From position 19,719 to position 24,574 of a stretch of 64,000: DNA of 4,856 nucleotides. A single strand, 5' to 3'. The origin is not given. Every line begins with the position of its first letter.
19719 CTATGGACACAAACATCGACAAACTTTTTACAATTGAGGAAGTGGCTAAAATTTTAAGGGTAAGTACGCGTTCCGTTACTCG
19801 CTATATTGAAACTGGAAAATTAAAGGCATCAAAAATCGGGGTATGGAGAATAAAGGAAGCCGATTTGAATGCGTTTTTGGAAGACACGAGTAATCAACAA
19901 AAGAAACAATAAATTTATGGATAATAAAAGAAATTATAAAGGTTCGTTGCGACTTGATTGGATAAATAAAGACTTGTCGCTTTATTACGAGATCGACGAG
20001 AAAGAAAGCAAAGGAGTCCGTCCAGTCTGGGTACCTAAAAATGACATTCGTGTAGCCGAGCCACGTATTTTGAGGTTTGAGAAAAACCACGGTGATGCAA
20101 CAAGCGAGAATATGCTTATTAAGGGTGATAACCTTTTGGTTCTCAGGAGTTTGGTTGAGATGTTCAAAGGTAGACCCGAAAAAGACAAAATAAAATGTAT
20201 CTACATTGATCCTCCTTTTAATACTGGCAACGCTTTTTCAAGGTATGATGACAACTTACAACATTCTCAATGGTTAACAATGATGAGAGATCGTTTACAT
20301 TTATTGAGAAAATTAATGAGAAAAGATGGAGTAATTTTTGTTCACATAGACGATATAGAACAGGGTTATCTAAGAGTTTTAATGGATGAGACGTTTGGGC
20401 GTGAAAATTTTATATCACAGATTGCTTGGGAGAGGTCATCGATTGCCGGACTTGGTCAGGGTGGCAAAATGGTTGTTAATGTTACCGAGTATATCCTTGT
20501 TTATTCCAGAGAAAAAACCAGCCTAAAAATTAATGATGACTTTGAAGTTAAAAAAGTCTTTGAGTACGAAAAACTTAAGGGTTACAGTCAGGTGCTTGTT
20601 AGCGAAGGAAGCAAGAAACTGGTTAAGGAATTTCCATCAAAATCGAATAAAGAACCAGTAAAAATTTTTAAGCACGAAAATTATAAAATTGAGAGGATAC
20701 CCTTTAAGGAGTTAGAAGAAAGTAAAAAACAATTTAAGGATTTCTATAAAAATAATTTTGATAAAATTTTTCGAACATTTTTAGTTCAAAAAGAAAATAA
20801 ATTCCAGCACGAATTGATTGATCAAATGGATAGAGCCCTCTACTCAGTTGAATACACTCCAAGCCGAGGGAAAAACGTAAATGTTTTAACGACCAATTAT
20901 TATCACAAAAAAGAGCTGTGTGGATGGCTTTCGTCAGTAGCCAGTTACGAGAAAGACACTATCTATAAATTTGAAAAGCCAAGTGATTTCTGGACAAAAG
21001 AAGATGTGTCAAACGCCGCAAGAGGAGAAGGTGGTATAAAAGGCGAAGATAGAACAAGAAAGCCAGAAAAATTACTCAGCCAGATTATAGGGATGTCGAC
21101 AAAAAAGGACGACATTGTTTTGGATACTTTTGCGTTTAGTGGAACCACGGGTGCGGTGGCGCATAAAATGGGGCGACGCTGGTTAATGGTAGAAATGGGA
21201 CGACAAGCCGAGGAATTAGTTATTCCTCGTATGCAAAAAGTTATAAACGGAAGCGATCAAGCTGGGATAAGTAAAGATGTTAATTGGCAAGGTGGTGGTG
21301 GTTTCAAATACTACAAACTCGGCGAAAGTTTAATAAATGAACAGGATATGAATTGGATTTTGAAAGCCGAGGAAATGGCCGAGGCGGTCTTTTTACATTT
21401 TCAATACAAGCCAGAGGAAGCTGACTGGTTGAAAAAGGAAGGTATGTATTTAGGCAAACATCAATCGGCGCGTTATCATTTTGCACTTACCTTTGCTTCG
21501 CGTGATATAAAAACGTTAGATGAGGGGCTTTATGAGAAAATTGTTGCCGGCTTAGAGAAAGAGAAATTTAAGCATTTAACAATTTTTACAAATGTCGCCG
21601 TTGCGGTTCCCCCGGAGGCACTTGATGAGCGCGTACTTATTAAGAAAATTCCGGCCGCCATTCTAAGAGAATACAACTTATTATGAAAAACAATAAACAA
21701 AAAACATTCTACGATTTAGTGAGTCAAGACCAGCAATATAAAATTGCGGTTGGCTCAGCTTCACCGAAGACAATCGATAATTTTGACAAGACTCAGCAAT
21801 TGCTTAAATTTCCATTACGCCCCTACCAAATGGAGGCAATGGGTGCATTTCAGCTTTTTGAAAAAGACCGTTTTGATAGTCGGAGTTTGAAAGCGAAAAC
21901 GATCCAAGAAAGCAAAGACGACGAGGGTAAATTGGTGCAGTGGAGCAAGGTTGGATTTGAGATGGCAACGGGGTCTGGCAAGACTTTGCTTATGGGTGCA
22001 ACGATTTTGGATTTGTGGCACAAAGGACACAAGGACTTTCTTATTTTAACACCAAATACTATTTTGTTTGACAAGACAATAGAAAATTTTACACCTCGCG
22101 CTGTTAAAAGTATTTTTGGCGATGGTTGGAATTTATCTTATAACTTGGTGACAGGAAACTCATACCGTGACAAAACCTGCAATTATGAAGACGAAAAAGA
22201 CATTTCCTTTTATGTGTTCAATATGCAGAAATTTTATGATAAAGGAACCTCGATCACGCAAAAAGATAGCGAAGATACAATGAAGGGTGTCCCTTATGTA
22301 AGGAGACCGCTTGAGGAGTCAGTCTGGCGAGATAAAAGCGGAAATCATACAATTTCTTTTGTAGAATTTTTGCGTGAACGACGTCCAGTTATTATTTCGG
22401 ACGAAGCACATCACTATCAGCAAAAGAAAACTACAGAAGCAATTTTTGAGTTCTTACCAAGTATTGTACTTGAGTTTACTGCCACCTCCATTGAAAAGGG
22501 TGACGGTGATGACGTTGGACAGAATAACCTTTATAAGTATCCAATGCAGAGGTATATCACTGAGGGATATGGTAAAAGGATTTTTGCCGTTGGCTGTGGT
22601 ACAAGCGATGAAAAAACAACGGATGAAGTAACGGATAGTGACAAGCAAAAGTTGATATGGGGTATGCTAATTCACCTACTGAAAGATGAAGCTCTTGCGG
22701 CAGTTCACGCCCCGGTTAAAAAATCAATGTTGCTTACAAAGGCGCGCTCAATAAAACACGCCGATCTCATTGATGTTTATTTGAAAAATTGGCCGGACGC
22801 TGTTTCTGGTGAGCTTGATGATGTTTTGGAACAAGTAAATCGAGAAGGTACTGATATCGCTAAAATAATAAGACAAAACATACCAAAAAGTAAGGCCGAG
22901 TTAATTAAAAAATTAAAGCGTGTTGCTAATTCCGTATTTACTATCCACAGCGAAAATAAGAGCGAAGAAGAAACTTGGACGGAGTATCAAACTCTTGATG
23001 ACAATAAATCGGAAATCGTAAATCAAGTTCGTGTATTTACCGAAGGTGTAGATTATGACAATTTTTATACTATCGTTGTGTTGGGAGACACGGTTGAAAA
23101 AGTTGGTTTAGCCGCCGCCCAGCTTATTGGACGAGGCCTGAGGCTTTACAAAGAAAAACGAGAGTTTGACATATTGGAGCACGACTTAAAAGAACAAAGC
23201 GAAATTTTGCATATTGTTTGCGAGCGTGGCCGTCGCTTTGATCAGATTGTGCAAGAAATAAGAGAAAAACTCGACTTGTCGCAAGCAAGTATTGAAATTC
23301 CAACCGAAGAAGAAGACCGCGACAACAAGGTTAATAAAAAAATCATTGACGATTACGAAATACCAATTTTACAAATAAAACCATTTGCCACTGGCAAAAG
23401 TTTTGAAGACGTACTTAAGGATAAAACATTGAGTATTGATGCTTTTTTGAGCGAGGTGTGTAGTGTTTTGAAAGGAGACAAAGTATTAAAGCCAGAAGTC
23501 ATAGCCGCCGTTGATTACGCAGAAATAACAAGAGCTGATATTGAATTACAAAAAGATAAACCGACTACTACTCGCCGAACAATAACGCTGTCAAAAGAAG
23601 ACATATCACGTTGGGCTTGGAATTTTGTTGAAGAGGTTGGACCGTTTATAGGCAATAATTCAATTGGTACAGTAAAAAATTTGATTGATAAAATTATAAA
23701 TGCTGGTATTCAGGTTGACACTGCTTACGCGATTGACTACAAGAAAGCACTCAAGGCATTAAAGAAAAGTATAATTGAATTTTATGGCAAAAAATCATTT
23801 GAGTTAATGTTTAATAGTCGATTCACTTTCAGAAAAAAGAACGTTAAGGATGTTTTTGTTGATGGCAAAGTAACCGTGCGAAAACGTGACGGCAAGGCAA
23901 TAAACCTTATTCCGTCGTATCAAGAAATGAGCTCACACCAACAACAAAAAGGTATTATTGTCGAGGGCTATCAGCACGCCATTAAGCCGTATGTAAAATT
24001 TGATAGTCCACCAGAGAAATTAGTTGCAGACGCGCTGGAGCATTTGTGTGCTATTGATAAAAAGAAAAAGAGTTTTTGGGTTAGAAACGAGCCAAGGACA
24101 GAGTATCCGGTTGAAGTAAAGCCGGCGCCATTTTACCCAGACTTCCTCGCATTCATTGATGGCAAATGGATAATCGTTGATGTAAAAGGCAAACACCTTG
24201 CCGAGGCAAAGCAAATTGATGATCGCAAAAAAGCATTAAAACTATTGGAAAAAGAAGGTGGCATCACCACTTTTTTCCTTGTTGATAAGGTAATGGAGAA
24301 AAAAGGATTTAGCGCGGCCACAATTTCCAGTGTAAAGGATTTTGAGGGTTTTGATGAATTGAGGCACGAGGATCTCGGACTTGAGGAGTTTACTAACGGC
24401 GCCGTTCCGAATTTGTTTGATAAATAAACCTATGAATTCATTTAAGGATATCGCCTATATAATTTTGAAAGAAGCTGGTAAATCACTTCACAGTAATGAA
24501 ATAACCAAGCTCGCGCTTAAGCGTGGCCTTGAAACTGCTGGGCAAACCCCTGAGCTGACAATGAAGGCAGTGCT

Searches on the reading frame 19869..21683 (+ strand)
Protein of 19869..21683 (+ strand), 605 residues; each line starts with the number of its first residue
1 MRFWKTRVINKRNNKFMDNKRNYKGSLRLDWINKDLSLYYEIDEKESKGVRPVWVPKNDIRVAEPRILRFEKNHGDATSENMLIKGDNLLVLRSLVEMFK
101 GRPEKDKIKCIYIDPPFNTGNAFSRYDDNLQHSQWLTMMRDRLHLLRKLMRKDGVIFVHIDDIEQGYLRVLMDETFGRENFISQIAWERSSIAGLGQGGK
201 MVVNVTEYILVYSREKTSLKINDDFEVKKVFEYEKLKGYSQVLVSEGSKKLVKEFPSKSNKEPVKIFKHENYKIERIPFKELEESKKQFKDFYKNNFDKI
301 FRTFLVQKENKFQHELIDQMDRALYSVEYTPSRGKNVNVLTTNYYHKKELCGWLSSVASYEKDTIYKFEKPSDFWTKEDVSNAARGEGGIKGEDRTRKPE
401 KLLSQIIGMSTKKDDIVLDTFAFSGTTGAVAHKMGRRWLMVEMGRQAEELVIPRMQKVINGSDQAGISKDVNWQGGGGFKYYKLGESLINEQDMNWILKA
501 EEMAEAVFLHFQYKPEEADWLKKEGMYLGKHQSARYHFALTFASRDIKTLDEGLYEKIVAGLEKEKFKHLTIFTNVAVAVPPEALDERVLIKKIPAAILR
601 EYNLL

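Call 3: search_protein_families(library=pfam, proteins=[window:19869-21683:+], max_evalue=0.1)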
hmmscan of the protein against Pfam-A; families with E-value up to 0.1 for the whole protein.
window:19869-21683:+ (605 aa): 2 families
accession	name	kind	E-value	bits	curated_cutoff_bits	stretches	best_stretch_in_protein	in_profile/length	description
PF01555.25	N6_N4_Mtase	-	1.5e-41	143.2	26.7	1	108-450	1-218/221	DNA methylase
PF03602.21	Cons_hypoth95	-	0.00073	19.7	24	1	98-137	103-143/182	Conserved hypothetical protein 95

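Call 4: search_protein_families(library=padloc, proteins=[window:19869-21683:+], max_evalue=0.1)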
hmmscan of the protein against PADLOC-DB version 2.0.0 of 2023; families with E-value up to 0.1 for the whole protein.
window:19869-21683:+ (605 aa): 47 families (the best 25 are shown)
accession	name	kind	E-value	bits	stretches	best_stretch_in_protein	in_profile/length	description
PDLC03636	MTase_III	-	4.7e-102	340.6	1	28-522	8-479/575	Type III methyltransferase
PDLC03635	MTase_III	-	7.2e-86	287.4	1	74-505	212-619/708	Type III methyltransferase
PDLC03644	MTase_III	-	3.9e-82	274.7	1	67-598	23-539/542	Type III methyltransferase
PDLC03638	MTase_III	-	5.4e-53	178.5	1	78-485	378-713/816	Type III methyltransferase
PDLC03634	MTase_III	-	2.6e-50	170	2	132-443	170-444/621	Type III methyltransferase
PDLC03641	MTase_III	-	4e-43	145.9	2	131-430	180-427/657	Type III methyltransferase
PDLC03354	MTase_II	-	3.8e-37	126.3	2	81-219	61-211/425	Type II methyltransferase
PDLC03640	MTase_III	-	9.9e-34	114.7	3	127-217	107-201/654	Type III methyltransferase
PDLC03300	MTase_II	-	2.4e-30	103.6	3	370-457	195-278/302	Type II methyltransferase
PDLC03642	MTase_III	-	2.9e-29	100.2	1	78-233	80-232/528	Type III methyltransferase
PDLC03633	MTase_III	-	9.5e-28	95.2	3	395-463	293-361/616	Type III methyltransferase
PDLC03646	MTase_III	-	4.8e-25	85.6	1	76-463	467-844/1057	Type III methyltransferase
PDLC03637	MTase_III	-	2e-24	84.2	2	78-214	119-263/513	Type III methyltransferase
PDLC03339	MTase_II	-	2.4e-23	80.5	2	82-216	5-138/399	Type II methyltransferase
PDLC03299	MTase_II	-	1.2e-21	75.5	2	370-455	176-257/296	Type II methyltransferase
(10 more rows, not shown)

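Call 5: search_protein_families(library=ncbifam, proteins=[window:19869-21683:+], max_evalue=0.1)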
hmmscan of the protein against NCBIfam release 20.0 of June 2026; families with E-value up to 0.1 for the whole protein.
window:19869-21683:+ (605 aa): 3 families
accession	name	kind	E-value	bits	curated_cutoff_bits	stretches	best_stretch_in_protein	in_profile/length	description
NF008572.0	PRK11524.1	equivalog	2e-19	69.8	292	2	395-456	196-257/294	adenine-specific DNA-methyltransferase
NF050803.1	DnaMtaseCcrMCaul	equivalog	2e-14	53.3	830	1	394-464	186-256/350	adenine-specific DNA-methyltransferase CcrM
NF010253.0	PRK13699.1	subfamily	4.8e-06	26.4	244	1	394-461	144-211/226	DNA methyltransferase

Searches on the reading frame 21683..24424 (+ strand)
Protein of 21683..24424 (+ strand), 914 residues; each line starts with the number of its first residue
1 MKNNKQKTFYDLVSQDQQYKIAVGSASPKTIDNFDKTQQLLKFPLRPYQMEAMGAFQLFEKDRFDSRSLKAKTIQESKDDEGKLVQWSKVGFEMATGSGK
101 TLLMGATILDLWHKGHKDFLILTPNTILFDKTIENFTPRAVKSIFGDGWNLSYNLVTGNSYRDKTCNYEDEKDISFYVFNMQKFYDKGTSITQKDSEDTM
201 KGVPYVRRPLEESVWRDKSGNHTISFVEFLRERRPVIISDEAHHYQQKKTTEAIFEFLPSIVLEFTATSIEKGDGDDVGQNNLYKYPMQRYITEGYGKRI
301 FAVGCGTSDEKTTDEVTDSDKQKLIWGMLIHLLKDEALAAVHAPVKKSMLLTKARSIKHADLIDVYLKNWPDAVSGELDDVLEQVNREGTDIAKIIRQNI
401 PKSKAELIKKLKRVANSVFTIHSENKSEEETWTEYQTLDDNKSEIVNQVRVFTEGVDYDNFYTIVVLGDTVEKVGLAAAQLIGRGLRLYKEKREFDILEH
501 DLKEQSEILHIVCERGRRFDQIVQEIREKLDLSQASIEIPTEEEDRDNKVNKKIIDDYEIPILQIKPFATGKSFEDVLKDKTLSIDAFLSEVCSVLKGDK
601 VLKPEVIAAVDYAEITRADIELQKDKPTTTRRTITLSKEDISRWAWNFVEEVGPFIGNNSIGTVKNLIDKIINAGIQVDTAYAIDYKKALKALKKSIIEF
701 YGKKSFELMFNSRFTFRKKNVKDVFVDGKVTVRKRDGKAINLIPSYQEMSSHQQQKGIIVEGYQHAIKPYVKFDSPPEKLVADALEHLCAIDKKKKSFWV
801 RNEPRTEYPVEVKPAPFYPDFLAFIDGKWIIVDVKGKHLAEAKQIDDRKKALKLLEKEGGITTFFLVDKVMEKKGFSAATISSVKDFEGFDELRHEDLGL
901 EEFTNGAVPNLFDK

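Call 3: search_protein_families(library=pfam, proteins=[window:21683-24424:+], max_evalue=0.1)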
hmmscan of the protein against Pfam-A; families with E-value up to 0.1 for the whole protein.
window:21683-24424:+ (914 aa): 3 families
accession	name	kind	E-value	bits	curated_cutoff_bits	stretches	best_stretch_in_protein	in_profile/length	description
PF04851.21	ResIII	-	3.7e-23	82.7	22.5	1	43-269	2-162/164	Type III restriction enzyme, res subunit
PF00270.35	DEAD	-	3.4e-07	30.6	26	1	92-184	19-105/167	DEAD/DEAH box helicase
PF18766.7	SWI2_SNF2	-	0.0002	21.5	26.7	1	96-292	27-180/221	SWI2/SNF2 ATPase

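Call 4: search_protein_families(library=padloc, proteins=[window:21683-24424:+], max_evalue=0.1)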
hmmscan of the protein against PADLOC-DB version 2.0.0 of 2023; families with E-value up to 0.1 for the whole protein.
window:21683-24424:+ (914 aa): 5 families
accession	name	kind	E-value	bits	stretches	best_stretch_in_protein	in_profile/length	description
PDLC03648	REase_III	-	1.8e-14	50.9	2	388-493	257-359/871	Type III restriction enzyme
PDLC02707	PbeA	-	9.3e-05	19.2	1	91-135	272-317/672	PbeA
PDLC03650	REase_III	-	0.00074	16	0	222-270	213-261/898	Type III restriction enzyme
PDLC01439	typeIV_DinG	-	0.0021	14.8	1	74-184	36-116/575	CAS-IV-A; associated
PDLC03659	mREase_IV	-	0.0045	12.9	1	411-499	479-564/945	Type IV methyl-directed restriction enzyme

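Call 5: search_protein_families(library=ncbifam, proteins=[window:21683-24424:+], max_evalue=0.1)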
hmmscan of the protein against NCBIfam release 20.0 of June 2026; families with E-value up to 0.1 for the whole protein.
window:21683-24424:+ (914 aa): 4 families
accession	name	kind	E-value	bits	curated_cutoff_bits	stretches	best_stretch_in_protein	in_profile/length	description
NF046055.1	restr_BPTD_3080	equivalog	3.1e-05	22.1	800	1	72-244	136-301/970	BPTD_3080 family restriction endonuclease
TIGR04095.1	dnd_restrict_1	equivalog_domain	0.0029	16.7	600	0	91-128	28-66/451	DNA phosphorothioation system restriction enzyme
NF053632.1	heli_RadD_YejH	equivalog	0.0037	15.6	720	1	406-500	265-354/573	DNA repair helicase RadD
NF053625.1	SerKinSerKArch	equivalog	0.0073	15.5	380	1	364-406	94-136/244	ADP-dependent L-serine kinase SerK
